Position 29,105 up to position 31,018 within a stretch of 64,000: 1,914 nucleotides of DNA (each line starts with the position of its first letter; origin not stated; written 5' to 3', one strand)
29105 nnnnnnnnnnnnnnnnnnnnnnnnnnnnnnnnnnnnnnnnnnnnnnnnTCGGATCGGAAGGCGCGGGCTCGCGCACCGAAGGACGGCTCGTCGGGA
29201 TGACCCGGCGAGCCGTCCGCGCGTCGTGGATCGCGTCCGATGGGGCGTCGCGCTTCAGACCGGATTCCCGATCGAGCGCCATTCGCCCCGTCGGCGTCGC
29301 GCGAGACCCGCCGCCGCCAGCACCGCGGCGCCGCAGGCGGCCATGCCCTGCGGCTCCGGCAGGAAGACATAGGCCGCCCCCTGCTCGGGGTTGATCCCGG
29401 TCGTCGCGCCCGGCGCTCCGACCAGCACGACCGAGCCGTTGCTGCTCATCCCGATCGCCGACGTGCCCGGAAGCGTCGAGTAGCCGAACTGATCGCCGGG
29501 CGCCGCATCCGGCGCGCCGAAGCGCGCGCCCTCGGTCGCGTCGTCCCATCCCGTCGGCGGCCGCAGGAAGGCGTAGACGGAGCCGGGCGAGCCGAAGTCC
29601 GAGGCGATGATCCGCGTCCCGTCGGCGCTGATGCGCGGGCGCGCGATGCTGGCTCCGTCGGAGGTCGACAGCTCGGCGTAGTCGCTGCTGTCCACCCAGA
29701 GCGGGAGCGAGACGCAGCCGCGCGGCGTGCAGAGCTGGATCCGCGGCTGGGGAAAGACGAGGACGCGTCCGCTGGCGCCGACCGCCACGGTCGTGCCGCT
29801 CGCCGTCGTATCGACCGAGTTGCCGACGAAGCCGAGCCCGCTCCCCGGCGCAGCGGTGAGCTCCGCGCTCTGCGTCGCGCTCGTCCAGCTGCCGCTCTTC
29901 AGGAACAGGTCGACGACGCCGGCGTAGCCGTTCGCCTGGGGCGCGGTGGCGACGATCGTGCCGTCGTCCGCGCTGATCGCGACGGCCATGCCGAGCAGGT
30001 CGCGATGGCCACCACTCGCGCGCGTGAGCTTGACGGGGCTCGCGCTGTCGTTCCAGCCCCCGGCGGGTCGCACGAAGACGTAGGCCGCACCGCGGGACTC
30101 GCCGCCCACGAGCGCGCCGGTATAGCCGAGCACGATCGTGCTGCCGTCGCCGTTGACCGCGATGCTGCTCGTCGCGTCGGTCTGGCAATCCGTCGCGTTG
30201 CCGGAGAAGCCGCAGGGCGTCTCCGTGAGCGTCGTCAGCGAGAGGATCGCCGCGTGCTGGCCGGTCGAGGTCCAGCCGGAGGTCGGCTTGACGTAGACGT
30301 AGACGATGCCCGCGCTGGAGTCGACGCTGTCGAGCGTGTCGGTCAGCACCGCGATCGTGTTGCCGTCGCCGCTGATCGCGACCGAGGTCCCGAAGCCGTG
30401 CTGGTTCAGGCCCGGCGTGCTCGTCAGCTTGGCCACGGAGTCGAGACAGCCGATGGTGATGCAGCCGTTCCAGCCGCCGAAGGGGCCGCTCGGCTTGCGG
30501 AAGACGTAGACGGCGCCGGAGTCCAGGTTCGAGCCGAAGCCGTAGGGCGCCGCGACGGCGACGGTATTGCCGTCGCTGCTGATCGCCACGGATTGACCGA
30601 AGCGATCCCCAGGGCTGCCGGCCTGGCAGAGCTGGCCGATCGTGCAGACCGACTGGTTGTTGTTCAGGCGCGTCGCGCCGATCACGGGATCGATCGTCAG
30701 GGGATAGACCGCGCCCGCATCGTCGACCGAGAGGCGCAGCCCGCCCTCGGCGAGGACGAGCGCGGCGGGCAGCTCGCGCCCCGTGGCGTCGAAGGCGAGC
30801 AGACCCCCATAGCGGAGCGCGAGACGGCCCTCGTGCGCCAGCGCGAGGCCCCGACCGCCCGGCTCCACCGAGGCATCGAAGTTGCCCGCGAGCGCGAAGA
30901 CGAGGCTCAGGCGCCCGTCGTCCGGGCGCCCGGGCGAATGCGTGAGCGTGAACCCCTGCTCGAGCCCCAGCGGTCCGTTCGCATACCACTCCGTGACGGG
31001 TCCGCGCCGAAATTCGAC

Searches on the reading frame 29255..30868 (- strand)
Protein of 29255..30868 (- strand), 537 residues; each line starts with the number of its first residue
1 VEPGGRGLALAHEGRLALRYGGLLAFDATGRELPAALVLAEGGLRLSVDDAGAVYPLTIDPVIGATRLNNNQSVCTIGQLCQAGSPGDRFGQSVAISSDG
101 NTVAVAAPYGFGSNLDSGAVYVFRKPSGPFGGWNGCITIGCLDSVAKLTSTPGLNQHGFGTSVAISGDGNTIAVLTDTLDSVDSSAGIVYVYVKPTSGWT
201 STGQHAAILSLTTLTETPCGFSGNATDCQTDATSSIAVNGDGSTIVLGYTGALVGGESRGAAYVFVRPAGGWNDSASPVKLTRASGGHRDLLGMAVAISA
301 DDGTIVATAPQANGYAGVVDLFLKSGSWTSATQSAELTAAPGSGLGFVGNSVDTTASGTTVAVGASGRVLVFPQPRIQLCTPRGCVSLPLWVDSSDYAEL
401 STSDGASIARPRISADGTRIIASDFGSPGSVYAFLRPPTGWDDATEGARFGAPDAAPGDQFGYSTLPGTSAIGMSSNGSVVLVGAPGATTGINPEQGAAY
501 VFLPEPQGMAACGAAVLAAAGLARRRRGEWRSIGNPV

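Call 29: search_protein_families(library=pfam, proteins=[window:29255-30868:-], max_evalue=0.001)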
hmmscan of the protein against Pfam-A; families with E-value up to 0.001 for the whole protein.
window:29255-30868:- (537 aa): 1 family
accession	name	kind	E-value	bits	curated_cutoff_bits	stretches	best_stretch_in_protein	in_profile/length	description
PF14312.12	FG-GAP_2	-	1.5e-20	73.5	23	3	84-123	12-49/49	FG-GAP repeat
